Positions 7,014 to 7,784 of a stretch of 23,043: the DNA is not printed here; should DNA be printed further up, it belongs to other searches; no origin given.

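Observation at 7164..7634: Opposite-strand 156-aa gene between lysis and packaging modules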

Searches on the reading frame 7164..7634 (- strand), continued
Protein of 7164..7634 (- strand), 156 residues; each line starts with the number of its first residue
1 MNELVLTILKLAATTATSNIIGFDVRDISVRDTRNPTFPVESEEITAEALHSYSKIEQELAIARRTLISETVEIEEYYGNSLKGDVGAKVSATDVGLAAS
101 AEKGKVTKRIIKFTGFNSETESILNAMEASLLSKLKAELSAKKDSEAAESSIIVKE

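Call 97: fold_search(model_id=the predicted structure, library=pdb)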
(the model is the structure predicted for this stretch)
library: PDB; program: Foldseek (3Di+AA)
matches with E <= 10: 34; with E <= 0.001: 0
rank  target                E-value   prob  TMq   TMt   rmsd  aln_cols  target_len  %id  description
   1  3fki_C                1.4e+00  0.11  0.18  0.12  11.2        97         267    9  12-Subunit RNA Polymerase II Refined with Zn-SAD data (released 2009-03-10)
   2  8qq2_C                2.0e+00  0.07  0.17  0.11  11.6        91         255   14  RNAPII elongation complex bound to RECQ5 (released 2025-04-16)
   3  6gml_C                2.2e+00  0.08  0.18  0.12  11.7        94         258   16  Structure of paused transcription complex Pol II-DSIF-NELF (released 2018-09-05)
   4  5xog_C                2.4e+00  0.08  0.17  0.11  11.2        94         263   19  RNA Polymerase II elongation complex bound with Spt5 KOW5 and Elf1 (released 2017-08-16)
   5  9a4t_B                2.5e+00  0.03  0.13  0.07  15.6       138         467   15  Integrative model of CLPQ-CLPY by crosslinking MS and deep learning (released 2024-09-18)
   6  6ted_C                2.7e+00  0.07  0.18  0.12  11.5        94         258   15  Structure of complete, activated transcription complex Pol II-DSIF-PAF-SPT6 uncovers allosteric elongation activation  (released 2020-07-22)
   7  8xrj_C                2.7e+00  0.06  0.17  0.12  11.6        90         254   16  RNA polymerase II elongation complex with upstream nucleosome extracted from human nuclei (released 2025-05-07)
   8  6drd_C                3.4e+00  0.06  0.19  0.12  11.4        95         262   16  RNA Pol II(G) (released 2018-10-17)
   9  8uha_C                3.4e+00  0.06  0.18  0.13  11.4        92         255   17  Structure of paused transcription complex Pol II-DSIF-NELF - tilted (released 2024-03-20)
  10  5oik_C                3.6e+00  0.06  0.19  0.13  11.6        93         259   15  Structure of an RNA polymerase II-DSIF transcription elongation complex (released 2017-09-13)
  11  9mu9_C                4.1e+00  0.08  0.20  0.13  11.1        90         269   12  Structure of a native Drosophila melanogaster Nucleosome Elongation Complex (Pol II EC-nucleosome). Composite map (released 2025-02-19)
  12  7f4g_C                4.5e+00  0.04  0.17  0.11  11.7        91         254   14  Structure of RPAP2-bound RNA polymerase II (released 2021-07-07)
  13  6gmh_C                4.8e+00  0.06  0.19  0.13  11.2        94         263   15  Structure of activated transcription complex Pol II-DSIF-PAF-SPT6 (released 2018-08-22)
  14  7pks_C                5.1e+00  0.05  0.19  0.13  11.3        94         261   15  Structural basis of Integrator-mediated transcription regulation (released 2021-12-08)
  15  7w6d_A                5.5e+00  0.06  0.17  0.24  10.3        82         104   15  Polyketide cyclase OAC-F24I mutant from Cannabis sativa in complex with olivetolic acid (released 2022-02-02)
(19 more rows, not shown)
